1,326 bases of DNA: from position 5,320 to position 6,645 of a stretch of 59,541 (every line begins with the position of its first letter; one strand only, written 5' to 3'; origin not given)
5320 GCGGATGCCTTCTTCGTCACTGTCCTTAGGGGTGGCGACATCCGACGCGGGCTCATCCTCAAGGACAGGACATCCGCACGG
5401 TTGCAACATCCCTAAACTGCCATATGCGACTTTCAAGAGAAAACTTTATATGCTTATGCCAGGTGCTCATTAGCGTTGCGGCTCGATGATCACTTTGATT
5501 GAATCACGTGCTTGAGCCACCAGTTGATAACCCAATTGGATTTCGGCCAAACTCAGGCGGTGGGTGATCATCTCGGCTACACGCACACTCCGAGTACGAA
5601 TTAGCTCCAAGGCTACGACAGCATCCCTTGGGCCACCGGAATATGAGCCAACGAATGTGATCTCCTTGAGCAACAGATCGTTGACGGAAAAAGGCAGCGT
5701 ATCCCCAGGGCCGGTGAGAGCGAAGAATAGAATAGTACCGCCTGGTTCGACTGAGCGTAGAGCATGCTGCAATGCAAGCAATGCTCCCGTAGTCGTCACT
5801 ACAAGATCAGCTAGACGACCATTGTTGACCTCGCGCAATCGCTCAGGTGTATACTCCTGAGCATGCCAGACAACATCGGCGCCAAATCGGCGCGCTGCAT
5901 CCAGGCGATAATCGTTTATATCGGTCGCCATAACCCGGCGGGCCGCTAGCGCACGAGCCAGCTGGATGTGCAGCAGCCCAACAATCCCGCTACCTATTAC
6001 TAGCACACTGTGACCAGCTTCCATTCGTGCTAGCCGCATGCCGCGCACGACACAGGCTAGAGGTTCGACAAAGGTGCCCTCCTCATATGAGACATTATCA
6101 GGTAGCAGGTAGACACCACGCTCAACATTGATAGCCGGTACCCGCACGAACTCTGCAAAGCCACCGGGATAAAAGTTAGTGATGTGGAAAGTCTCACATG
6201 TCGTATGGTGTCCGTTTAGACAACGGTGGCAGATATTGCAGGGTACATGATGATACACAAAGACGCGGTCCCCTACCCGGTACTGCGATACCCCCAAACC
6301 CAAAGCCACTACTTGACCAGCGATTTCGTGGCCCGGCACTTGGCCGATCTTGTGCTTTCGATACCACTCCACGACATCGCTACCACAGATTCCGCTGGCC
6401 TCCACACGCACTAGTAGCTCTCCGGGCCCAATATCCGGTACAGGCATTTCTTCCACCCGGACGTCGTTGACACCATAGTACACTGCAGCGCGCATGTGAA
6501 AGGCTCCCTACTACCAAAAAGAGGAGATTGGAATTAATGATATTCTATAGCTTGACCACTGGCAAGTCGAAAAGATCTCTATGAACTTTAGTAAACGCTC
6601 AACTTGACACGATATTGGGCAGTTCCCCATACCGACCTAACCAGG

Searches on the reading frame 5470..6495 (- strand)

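Call 7: search_protein_families(library=pfam, proteins=[window:5470-6495:-], max_evalue=0.01)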
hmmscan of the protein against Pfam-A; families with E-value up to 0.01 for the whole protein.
window:5470-6495:- (341 aa): 4 families
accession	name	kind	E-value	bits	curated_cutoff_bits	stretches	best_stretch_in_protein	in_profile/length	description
PF08240.17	ADH_N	-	2.2e-25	89.3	23.5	1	23-123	1-98/104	Alcohol dehydrogenase GroES-like domain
PF00107.32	ADH_zinc_N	-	2.2e-24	86.3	31.8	1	172-299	2-127/129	Zinc-binding dehydrogenase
PF16912.11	Glu_dehyd_C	-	1.8e-09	37.8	34.9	1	140-338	4-210/211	Glucose dehydrogenase C-terminus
PF01262.27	AlaDh_PNT_C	-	2.5e-05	24.3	23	1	163-235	30-99/214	Alanine dehydrogenase/PNT, C-terminal domain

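Call 8: search_protein_families(library=ncbifam, proteins=[window:5470-6495:-], max_evalue=0.01)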
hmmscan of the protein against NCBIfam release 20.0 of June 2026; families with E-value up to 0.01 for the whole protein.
window:5470-6495:- (341 aa): 24 families
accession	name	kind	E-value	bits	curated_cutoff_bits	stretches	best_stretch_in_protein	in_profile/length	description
NF003808.0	PRK05396.1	equivalog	3e-53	180.9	380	1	12-338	13-339/341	L-threonine 3-dehydrogenase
TIGR00692.1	tdh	equivalog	2.5e-52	178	458.35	1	12-337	11-338/340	L-threonine 3-dehydrogenase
NF010344.0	PRK13771.1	subfamily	2.4e-44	151.7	349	1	1-339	1-333/334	putative alcohol dehydrogenase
NF041097.1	keto_inos_dh_IolM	equivalog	9.6e-44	149.6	450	1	8-336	36-387/389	scyllo-inosose 3-dehydrogenase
NF007642.0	PRK10309.1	equivalog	8.2e-41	140.4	550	1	1-316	1-323/347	galactitol-1-phosphate 5-dehydrogenase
NF041172.1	AcrlCoa_red_Thmprot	equivalog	1.6e-38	132.5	500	1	1-338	1-333/334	acryloyl-CoA reductase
NF007489.0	PRK10083.1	equivalog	4.4e-36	124.5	376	1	8-337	8-335/339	Zn-dependent oxidoreductase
TIGR03366.1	HpnZ_proposed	hypoth_equivalog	5.8e-35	121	328.1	1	21-318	2-314/315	putative phosphonate catabolism associated alcohol dehydrogenase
TIGR03989.1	Rxyl_3153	subfamily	5.1e-34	118.1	440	2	153-331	179-363/370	NDMA-dependent alcohol dehydrogenase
NF006940.0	PRK09422.1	equivalog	1.4e-31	109.7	344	1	1-299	1-298/338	alcohol dehydrogenase AdhP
NF007375.0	PRK09880.1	equivalog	2.2e-31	108.9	469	1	3-335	7-339/344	L-idonate 5-dehydrogenase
NF047908.1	AldhRedAhr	equivalog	7.1e-28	97.4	470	1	16-304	20-303/335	NADPH-dependent aldehyde reductase Ahr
TIGR03451.1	mycoS_dep_FDH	equivalog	4.6e-26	91.5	512.9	2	155-324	171-344/358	S-(hydroxymethyl)mycothiol dehydrogenase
TIGR03201.1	dearomat_had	equivalog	3.2e-25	89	338.65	1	13-311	12-322/349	6-hydroxycyclohex-1-ene-1-carbonyl-CoA dehydrogenase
TIGR02824.1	quinone_pig3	subfamily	1.1e-24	87.1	296.8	2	111-285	92-263/325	putative NAD(P)H quinone oxidoreductase, PIG3 family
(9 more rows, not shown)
